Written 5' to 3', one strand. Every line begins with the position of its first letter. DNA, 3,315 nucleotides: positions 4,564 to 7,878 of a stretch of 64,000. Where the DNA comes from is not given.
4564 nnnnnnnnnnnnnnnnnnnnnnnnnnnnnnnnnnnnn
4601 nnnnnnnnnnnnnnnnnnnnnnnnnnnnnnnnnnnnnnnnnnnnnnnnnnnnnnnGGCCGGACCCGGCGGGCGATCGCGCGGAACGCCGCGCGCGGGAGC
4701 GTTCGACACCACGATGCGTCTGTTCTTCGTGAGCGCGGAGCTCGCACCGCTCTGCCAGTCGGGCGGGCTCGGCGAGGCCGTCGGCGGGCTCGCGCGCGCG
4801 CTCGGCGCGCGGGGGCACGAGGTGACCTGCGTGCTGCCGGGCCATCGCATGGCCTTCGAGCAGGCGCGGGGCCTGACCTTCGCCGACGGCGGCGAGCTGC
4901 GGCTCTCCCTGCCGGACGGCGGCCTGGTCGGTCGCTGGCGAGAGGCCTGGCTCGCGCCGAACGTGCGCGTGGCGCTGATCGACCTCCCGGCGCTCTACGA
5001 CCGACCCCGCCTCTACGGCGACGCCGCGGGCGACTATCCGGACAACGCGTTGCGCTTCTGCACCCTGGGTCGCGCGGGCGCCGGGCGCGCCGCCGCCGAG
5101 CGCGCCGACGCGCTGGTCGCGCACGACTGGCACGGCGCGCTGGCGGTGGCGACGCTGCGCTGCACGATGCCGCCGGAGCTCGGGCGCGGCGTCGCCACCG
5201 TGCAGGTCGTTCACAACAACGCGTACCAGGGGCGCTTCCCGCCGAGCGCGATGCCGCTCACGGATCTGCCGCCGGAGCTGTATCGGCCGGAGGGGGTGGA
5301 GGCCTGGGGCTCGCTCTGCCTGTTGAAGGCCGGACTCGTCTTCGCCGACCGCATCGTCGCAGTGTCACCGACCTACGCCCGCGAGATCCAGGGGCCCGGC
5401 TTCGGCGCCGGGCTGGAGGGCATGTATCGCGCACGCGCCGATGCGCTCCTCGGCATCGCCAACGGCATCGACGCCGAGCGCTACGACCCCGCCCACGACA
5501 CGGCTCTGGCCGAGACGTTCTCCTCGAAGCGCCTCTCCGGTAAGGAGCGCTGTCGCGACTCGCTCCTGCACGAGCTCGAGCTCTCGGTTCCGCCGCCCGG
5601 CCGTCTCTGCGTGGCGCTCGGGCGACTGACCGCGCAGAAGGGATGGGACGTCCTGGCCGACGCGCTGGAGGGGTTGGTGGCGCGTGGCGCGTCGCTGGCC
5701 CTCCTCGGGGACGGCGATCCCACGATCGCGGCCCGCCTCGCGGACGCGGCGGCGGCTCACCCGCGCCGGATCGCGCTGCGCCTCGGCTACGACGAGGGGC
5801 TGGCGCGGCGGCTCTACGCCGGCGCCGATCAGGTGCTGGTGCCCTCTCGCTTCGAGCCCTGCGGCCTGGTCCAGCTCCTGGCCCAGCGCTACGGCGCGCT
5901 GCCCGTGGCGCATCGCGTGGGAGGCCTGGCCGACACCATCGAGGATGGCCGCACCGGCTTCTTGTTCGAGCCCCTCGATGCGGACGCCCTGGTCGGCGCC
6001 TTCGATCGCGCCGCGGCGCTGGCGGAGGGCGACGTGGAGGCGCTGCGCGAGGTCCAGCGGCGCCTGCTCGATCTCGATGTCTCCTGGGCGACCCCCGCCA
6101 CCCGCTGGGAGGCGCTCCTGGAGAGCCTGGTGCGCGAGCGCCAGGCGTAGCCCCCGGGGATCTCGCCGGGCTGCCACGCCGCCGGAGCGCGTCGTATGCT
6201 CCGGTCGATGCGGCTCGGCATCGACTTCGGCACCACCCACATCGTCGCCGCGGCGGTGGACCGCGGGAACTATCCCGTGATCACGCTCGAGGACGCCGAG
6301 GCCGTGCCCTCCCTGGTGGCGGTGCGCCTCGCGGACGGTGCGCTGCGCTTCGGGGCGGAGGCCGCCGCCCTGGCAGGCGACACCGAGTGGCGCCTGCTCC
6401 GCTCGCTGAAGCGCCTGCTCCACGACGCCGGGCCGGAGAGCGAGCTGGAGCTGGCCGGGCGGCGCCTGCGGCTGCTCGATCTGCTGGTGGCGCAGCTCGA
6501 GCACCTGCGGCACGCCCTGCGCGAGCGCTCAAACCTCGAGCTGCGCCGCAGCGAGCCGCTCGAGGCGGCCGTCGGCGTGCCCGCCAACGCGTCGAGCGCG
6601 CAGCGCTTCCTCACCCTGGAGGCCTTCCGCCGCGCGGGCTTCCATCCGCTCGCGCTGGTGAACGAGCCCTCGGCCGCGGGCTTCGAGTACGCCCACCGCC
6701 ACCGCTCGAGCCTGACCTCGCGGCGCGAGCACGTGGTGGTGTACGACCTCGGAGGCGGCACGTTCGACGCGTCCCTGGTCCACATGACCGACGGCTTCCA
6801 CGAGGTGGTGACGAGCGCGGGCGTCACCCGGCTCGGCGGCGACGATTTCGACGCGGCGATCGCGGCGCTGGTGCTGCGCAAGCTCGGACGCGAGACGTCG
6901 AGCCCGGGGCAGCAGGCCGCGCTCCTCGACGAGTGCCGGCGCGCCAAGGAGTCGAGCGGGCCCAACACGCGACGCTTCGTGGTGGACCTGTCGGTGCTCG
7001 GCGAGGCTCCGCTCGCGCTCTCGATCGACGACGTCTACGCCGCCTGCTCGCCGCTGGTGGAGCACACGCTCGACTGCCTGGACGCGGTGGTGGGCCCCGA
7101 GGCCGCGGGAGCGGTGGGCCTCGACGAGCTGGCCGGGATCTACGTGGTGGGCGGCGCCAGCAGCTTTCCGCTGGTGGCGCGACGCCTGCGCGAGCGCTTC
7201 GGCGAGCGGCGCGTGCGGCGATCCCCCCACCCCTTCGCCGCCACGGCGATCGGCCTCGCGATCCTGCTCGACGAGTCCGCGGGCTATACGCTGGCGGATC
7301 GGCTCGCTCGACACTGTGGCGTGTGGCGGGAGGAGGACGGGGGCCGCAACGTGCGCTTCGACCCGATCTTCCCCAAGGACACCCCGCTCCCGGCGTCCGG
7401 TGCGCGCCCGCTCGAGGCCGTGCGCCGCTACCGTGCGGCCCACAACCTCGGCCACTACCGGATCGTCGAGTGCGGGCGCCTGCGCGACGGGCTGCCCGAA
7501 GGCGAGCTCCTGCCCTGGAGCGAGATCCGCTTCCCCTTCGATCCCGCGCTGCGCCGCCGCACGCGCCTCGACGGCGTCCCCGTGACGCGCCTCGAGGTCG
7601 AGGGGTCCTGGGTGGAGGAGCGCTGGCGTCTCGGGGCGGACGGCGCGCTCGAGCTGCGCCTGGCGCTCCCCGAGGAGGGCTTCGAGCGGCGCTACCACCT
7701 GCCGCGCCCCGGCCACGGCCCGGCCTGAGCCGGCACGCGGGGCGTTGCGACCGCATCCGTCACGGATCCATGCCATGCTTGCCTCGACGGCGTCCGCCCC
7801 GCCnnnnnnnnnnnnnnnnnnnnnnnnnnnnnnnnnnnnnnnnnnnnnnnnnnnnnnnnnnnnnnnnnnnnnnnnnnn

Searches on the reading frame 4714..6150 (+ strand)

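Call 64: search_protein_families(library=pfam, proteins=[window:4714-6150:+], max_evalue=0.0001)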
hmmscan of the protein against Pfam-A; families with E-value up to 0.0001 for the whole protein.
window:4714-6150:+ (478 aa): 5 families
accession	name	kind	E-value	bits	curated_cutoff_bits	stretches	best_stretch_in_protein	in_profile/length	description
PF08323.17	Glyco_transf_5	-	6.6e-54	183.6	22.7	1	3-239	2-238/239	Starch synthase catalytic domain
PF13692.12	Glyco_trans_1_4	-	4.5e-18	66.3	27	1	298-432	3-138/142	Glycosyl transferases group 1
PF00534.26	Glycos_transf_1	-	2.8e-13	50.2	26.4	1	298-433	17-155/172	Glycosyl transferases group 1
PF13439.12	Glyco_transf_4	-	2.7e-10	40.9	28.5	1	17-226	2-149/170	Glycosyltransferase Family 4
PF13579.12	Glyco_trans_4_4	-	4.2e-09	37.4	29.7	1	17-227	1-144/158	Glycosyl transferase 4-like domain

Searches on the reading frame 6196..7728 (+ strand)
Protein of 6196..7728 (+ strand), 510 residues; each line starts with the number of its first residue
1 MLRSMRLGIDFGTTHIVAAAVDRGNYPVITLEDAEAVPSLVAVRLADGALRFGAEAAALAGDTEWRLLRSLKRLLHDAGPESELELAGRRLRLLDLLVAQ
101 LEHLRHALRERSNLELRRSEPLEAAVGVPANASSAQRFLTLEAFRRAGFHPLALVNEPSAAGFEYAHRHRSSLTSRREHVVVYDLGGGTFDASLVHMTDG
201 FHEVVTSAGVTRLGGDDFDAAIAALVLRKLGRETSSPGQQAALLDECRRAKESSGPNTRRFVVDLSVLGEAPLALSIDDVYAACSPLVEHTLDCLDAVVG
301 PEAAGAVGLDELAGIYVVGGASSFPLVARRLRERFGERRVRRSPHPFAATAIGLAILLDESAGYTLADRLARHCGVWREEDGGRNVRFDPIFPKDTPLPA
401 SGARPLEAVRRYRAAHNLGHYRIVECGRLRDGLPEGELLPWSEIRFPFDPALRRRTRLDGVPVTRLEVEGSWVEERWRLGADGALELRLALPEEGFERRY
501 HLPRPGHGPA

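Call 64: search_protein_families(library=pfam, proteins=[window:6196-7728:+], max_evalue=0.0001)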
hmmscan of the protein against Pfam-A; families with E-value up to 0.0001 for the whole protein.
window:6196-7728:+ (510 aa): 2 families
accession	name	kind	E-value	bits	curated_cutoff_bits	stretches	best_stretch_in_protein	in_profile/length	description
PF00012.26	HSP70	-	6.7e-33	114.2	20.6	1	123-357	135-371/599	Hsp70 protein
PF06723.19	MreB_Mbl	-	4.1e-07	29.6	27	0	103-358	77-319/327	MreB/Mbl protein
